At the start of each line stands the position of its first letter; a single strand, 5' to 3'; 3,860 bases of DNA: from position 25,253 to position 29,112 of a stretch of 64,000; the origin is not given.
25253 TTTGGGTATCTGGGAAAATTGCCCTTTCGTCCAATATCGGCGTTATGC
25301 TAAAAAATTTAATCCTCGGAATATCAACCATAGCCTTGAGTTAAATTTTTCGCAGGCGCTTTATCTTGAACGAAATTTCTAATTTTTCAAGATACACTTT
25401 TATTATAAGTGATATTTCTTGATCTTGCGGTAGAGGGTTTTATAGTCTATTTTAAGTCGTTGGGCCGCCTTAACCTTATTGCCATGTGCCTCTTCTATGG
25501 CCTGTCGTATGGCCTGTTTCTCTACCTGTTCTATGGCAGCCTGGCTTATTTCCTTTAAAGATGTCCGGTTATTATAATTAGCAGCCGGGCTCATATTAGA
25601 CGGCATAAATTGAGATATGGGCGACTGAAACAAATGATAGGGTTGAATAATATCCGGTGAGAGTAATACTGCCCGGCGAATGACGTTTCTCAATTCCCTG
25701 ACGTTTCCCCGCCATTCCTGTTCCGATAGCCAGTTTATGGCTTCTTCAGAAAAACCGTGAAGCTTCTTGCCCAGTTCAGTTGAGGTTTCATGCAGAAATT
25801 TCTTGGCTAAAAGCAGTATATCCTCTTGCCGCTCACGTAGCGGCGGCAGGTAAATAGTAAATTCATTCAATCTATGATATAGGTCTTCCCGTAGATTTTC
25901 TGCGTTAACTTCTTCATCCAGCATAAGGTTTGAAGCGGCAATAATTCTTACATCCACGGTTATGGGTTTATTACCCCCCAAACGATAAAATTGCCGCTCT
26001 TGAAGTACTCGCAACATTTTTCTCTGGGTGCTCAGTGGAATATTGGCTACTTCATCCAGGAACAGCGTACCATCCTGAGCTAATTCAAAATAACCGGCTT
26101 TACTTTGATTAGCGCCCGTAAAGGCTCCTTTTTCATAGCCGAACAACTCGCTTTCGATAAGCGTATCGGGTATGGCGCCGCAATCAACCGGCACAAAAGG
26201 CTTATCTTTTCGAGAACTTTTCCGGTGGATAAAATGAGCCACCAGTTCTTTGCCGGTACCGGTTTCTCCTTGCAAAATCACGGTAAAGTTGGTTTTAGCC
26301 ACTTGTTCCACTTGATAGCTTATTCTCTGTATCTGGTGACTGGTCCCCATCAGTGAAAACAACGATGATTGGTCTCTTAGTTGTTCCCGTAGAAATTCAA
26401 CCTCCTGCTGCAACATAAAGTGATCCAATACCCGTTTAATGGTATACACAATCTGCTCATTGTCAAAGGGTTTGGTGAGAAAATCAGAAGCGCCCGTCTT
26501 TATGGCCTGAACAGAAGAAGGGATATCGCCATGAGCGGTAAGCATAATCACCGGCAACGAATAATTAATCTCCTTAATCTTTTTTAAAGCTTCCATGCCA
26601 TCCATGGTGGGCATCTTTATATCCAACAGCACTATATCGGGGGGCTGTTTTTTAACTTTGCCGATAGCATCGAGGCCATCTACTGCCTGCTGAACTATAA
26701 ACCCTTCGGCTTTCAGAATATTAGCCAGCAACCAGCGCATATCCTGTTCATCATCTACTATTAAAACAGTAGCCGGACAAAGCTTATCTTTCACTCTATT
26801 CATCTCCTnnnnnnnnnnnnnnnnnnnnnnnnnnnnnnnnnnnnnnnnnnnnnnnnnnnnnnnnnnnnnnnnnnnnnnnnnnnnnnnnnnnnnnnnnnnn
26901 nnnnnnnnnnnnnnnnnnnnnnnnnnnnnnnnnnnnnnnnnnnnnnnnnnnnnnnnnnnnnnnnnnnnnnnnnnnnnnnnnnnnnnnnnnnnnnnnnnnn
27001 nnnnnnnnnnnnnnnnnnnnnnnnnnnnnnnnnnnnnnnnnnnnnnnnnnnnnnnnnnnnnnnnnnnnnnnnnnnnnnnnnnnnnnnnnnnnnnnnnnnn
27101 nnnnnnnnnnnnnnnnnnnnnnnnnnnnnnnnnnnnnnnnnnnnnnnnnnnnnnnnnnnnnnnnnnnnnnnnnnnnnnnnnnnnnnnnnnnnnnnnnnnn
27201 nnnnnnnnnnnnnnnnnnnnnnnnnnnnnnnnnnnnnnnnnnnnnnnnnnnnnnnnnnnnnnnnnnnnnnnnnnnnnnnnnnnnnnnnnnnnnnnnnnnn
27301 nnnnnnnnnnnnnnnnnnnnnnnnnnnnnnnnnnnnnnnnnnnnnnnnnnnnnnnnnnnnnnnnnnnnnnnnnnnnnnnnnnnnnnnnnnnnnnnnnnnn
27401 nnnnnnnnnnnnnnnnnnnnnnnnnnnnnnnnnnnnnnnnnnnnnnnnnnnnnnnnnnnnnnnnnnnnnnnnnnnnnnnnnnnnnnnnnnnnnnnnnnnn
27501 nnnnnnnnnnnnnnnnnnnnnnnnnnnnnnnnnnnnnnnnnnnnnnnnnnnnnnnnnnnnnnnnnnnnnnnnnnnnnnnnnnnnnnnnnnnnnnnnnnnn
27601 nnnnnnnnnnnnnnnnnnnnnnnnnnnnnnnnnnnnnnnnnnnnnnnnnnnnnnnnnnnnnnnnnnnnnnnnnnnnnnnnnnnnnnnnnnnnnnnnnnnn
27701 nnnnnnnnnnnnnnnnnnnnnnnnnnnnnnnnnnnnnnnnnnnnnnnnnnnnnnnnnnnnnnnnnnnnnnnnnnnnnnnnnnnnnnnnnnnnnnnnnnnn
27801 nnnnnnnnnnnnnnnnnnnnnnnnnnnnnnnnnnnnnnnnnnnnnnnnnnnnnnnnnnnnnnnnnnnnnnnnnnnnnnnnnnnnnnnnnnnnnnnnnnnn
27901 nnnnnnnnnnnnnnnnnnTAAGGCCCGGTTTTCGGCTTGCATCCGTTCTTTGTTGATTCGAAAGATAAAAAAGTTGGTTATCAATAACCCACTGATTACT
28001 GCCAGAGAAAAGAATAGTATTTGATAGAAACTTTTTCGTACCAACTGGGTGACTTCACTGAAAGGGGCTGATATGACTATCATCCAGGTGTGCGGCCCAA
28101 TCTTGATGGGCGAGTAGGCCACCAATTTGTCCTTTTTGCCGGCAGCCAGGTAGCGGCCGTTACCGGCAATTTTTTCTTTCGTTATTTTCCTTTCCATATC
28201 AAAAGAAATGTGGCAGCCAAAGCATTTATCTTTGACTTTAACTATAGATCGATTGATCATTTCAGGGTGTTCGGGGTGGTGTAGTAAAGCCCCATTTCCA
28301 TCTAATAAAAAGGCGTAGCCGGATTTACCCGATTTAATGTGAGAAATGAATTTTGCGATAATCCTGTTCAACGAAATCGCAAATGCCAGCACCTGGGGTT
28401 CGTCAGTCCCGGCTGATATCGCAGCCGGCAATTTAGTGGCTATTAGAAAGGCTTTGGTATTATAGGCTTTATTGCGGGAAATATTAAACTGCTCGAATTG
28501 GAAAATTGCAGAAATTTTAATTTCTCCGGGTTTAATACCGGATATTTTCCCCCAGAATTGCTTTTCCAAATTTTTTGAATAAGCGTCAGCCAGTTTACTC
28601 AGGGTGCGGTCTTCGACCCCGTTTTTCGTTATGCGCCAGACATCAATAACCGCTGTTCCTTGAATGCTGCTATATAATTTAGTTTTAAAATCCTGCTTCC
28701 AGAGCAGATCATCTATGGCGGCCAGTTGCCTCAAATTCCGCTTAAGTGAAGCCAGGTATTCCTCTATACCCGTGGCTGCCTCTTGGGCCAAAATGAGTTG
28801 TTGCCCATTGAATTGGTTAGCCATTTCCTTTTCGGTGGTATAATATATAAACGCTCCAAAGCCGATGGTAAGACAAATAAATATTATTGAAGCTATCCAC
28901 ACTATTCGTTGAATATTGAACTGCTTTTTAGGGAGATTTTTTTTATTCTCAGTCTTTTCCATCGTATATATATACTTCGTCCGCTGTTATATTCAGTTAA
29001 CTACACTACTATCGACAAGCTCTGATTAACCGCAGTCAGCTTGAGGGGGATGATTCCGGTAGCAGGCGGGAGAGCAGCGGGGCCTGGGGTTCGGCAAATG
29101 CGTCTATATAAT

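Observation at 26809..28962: Sensor kinase with a c-type heme-binding motif (CFGCH) in its periplasmic domain and a four-Cys PAS domain, paired with an NtrC-type sigma-54 activator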

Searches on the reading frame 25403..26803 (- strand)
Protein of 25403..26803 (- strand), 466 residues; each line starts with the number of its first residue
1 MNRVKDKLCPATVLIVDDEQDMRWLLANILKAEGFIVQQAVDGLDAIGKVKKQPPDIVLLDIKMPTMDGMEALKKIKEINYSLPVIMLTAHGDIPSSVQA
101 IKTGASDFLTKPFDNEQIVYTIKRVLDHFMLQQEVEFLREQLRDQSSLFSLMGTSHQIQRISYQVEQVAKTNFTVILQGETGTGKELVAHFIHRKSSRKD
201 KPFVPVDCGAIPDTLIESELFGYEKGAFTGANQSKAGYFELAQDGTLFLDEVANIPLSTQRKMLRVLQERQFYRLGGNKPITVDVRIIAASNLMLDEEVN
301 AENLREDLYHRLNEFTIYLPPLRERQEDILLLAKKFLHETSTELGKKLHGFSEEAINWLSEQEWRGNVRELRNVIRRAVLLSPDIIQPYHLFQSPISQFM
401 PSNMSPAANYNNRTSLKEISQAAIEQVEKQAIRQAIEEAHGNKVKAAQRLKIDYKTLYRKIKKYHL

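Call 3: search_protein_families(library=pfam, proteins=[window:25403-26803:-], max_evalue=0.01)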
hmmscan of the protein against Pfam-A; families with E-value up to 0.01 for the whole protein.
window:25403-26803:- (466 aa): 8 families
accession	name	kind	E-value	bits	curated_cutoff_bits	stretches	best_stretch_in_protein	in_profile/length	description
PF00158.32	Sigma54_activat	-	8e-69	231.1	20.2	1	151-317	1-167/168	Sigma-54 interaction domain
PF00072.30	Response_reg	-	6.6e-35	120.1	30.2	1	13-122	1-110/111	Response regulator receiver domain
PF14532.12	Sigma54_activ_2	-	2.4e-22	80.1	25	1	152-322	1-138/138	Sigma-54 interaction domain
PF25601.1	AAA_lid_14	-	2.5e-22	78.9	27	1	323-393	1-72/87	AAA+ ATPase lid domain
PF02954.25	HTH_8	-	1.4e-14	53.9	22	1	424-464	2-42/42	Bacterial regulatory protein, Fis family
PF07728.20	AAA_5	-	3.8e-07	30.6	22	1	175-311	2-138/139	AAA domain (dynein-related subfamily)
PF07724.20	AAA_2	-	3.1e-05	24.5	27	1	174-304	5-136/166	AAA domain (Cdc48 subfamily)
PF01078.27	Mg_chelatase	-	0.0025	17.7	20.3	0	230-264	93-127/207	Magnesium chelatase, subunit ChlI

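Call 4: search_protein_families(library=ncbifam, proteins=[window:25403-26803:-], max_evalue=0.01)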
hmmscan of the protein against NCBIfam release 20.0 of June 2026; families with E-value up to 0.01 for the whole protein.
window:25403-26803:- (466 aa): 120 families (the best 25 are shown)
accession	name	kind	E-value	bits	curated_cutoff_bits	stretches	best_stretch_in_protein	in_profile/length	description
NF008469.0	PRK11361.1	equivalog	1.7e-127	425.9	714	1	12-465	6-455/461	acetoacetate metabolism transcriptional regulator AtoC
TIGR01818.1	ntrC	equivalog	2.2e-123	412.5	558.6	1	13-463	1-462/463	nitrogen regulation protein NR(I)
TIGR02915.1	PEP_resp_reg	equivalog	1.4e-119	399.9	502.6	1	13-466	1-444/445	PEP-CTERM-box response regulator transcription factor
NF051870.1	NAssimRespRegNtrX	equivalog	4.8e-115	385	600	1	12-463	3-449/452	nitrogen assimilation response regulator NtrX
NF008176.1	PRK10923.1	equivalog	5.1e-111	371.5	620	1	12-463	5-465/469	nitrogen regulation protein NR(I)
NF041946.1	LuxO_transreg_Vib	equivalog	4.3e-110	368.7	800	1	16-464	2-460/463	quorum-sensing sigma-54 dependent transcriptional regulator LuxO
NF041552.1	TF_PrdR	equivalog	1.4e-106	357.1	795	1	132-465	248-577/577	sigma-54 dependent transcriptional regulator PrdR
NF007689.0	PRK10365.1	equivalog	8e-105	351.1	760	1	12-462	7-440/441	sigma-54-dependent response regulator transcription factor ZraR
NF049963.1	RespRegFlgRCampy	domain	1.1e-101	340.8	750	1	13-391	3-377/429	fla regulon two-component system response regulator FlgR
NF003451.0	PRK05022.1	equivalog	3e-100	336.3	476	1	142-464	183-508/512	nitric oxide reductase transcriptional regulator NorR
NF011695.0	PRK15115.1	equivalog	2.2e-98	330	763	1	10-447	6-419/445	two-component system response regulator GlrR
TIGR01817.1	nifA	equivalog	1.5e-95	321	528.85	1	144-438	191-480/534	nif-specific transcriptional activator NifA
NF050807.1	TransRegFlbDCaul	equivalog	3.6e-94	316.2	750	1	33-465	23-439/454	sigma-54-dependent transcriptional regulator FlbD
NF038308.1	RNA_repair_RtcR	equivalog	2.3e-89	300.6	650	1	101-464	130-516/530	RNA repair transcriptional activator RtcR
TIGR02329.1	propionate_PrpR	equivalog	1.2e-88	298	499.2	1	139-463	202-526/526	propionate catabolism operon regulatory protein PrpR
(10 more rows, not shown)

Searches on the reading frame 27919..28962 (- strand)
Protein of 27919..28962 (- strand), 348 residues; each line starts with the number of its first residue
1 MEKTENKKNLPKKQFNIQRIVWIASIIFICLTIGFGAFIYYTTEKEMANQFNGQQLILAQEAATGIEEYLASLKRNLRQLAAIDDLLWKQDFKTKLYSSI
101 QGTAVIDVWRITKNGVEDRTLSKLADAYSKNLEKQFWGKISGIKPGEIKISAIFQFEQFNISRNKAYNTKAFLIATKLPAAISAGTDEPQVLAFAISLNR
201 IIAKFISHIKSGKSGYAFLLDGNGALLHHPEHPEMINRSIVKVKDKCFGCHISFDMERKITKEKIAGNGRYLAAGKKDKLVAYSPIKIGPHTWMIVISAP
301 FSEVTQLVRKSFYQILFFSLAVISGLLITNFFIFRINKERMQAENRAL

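Call 6: find_homologous_proteins(query=window:27919-28962:-, max_evalue=0.001)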
Query seq(348 aa) (348 aa): 1 proteins with E <= 0.001 among 3850 candidates.
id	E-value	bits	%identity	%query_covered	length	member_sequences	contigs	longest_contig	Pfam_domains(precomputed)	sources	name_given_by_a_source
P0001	6.5e-106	373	59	87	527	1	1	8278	PF13426.14,PF02743.25,PF08448.17,PF00512.32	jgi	jgi:PAS domain S-box-containing protein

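Call 11: find_encoding_contigs(protein=P0001, flank=10000, max_places=4)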
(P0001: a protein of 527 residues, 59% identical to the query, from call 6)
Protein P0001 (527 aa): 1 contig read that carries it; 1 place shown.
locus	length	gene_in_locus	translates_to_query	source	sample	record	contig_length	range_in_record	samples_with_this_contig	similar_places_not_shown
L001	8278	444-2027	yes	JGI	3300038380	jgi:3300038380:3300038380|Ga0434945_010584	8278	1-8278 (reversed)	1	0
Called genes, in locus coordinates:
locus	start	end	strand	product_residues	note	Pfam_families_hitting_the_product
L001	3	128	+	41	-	?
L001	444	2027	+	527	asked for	PF02743:dCache_1, PF08448:PAS_4 (weak), PF13426:PAS_9 (weak), PF00512:HisKA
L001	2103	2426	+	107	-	PF02518:HATPase_c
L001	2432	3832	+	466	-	PF00072:Response_reg, PF00158:Sigma54_activat, PF14532:Sigma54_activ_2, PF07728:AAA_5, PF25601:AAA_lid_14, PF02954:HTH_8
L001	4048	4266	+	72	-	-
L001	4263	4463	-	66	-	-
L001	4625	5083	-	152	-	PF00011:HSP20, PF17886:ArsA_HSP20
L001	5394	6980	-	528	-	PF00989:PAS, PF08448:PAS_4, PF13426:PAS_9, PF00158:Sigma54_activat, PF14532:Sigma54_activ_2, PF00004:AAA, PF07728:AAA_5, PF25601:AAA_lid_14, +3 more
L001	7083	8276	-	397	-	?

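Call 53: search_protein_families(library=pfam, alignment_id=A2, max_evalue=0.001)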
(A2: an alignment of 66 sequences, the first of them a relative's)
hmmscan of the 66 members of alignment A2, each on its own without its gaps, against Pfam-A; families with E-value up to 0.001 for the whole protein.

A. member 1, P0001 (527 aa): 6 families
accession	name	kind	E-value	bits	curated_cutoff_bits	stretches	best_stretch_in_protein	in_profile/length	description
PF02743.24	dCache_1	-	5.2e-11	43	45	1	146-252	145-239/240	Cache domain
PF00512.31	HisKA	-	1.5e-10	41.4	26.9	1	458-514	8-63/66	His Kinase A (phospho-acceptor) domain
PF13426.13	PAS_9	-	8.4e-08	32.9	27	1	340-434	7-102/103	PAS domain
PF08448.16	PAS_4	-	5.4e-07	30.3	23.1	1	337-437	8-109/110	PAS fold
PF17201.10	Cache_3-Cache_2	-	0.00013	21.8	27.7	0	156-262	190-292/299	Cache 3/Cache 2 fusion domain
PF00989.32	PAS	-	0.00083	19.8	22.6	0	327-433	4-113/113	PAS fold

B. families by the number of members that match (of 66 scanned): 36 families (the first 25 are shown)
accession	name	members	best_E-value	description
PF02743.24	dCache_1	62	8e-25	Cache domain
PF02518.31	HATPase_c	59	6e-31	Histidine kinase-, DNA gyrase B-, and HSP90-like ATPase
PF00512.31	HisKA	56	1.4e-15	His Kinase A (phospho-acceptor) domain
PF13426.13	PAS_9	33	1.4e-60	PAS domain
PF08448.16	PAS_4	33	2.5e-48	PAS fold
PF00989.32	PAS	28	9.4e-59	PAS fold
PF13188.13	PAS_8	28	8.4e-31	PAS domain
PF08447.18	PAS_3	18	4.3e-55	PAS fold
PF14501.12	HATPase_c_5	16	2.3e-08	GHKL domain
PF17201.10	Cache_3-Cache_2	14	2e-10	Cache 3/Cache 2 fusion domain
PF08269.17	dCache_2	14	1.4e-07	Cache domain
PF17200.10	sCache_2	10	6.8e-08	Single Cache domain 2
PF13581.12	HATPase_c_2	9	3.6e-06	Histidine kinase-like ATPase domain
PF13589.12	HATPase_c_3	9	6.5e-06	Histidine kinase-, DNA gyrase B-, and HSP90-like ATPase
PF00072.30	Response_reg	8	1.4e-28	Response regulator receiver domain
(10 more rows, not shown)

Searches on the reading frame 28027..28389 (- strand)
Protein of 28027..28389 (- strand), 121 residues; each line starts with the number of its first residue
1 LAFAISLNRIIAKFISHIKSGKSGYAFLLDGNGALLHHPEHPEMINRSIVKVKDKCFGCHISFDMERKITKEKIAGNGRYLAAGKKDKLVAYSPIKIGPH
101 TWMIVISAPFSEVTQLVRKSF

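Call 86: search_solved_structures(query=A4, max_evalue=10)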
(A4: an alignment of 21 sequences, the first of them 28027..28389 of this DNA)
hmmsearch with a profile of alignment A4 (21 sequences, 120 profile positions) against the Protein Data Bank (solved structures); distinct sequences matched with E-value up to 10: 17.
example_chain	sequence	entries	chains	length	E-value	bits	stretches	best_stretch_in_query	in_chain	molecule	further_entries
6mni_A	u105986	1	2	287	0.00049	23.1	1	3-48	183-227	Methyl-accepting chemotaxis protein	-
3lib_A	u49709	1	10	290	0.0051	19.8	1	11-47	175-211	Hypothetical sensory transduction histidine kinase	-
5ltx_A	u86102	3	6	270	0.0064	19.5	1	6-47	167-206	Chemotaxis protein | Methyl-accepting chemotaxis protein PctA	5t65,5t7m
9koo_A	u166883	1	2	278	0.007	19.4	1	6-47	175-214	Methyl-accepting chemotaxis protein PctA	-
5lt9_A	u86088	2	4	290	0.027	17.5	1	11-45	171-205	Methyl-accepting chemotaxis protein PctB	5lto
4wy9_A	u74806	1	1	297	0.038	17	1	28-116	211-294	Putative MCP-type signal transduction protein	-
7psg_A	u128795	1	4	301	0.17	14.9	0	84-117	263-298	Methyl-accepting chemotaxis protein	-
8j07_c3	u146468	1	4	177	0.46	13.5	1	36-78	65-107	DPY30 domain-containing protein 2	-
6pxy_A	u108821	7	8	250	0.54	13.3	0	7-51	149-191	Putative methyl-accepting chemotaxis protein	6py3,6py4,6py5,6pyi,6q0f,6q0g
2emb_A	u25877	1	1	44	0.6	13.1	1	51-77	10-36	Zinc finger protein 473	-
5g4y_A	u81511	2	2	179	0.63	13.1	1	13-51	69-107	Methyl-accepting chemotaxis sensory transducer with Cache sensor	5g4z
3li8_A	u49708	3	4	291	0.7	12.9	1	12-47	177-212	Hypothetical sensory transduction histidine kinase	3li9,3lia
7k5n_A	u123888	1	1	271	1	12.4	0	5-43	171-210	Sensor domain-containing diguanylate cyclase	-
2mkd_A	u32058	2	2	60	1.2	12.2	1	46-90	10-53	Zinc finger protein 346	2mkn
3lic_A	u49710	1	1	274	1.4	11.9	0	27-43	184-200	Sensor protein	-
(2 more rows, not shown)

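Call 89: predict_structure(alignment_id=A4)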
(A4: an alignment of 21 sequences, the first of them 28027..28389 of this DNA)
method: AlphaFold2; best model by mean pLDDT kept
length: 121 residues; sequences in the alignment: 21
mean_pLDDT: 86.8   pTM: 0.79
mean pLDDT of the five models: 86.8, 86.3, 84.6, 81.4, 79.7
residues with pLDDT >= 90: 52; 70-90: 62; 50-70: 7; < 50: 0
segments of 3 or more residues with pLDDT < 50: none
pLDDT, mean of each block of 10 residues (from residue 1): 75 85 91 91 88 71 88 93 86 91 94 89 81
secondary structure, 60 per line:
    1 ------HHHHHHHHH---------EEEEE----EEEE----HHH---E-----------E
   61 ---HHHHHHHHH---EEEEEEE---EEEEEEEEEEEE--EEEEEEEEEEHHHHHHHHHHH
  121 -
elements in order: H7-15 E25-29 E34-37 H64-72 E76-82 E86-97 E100-109 H110-120
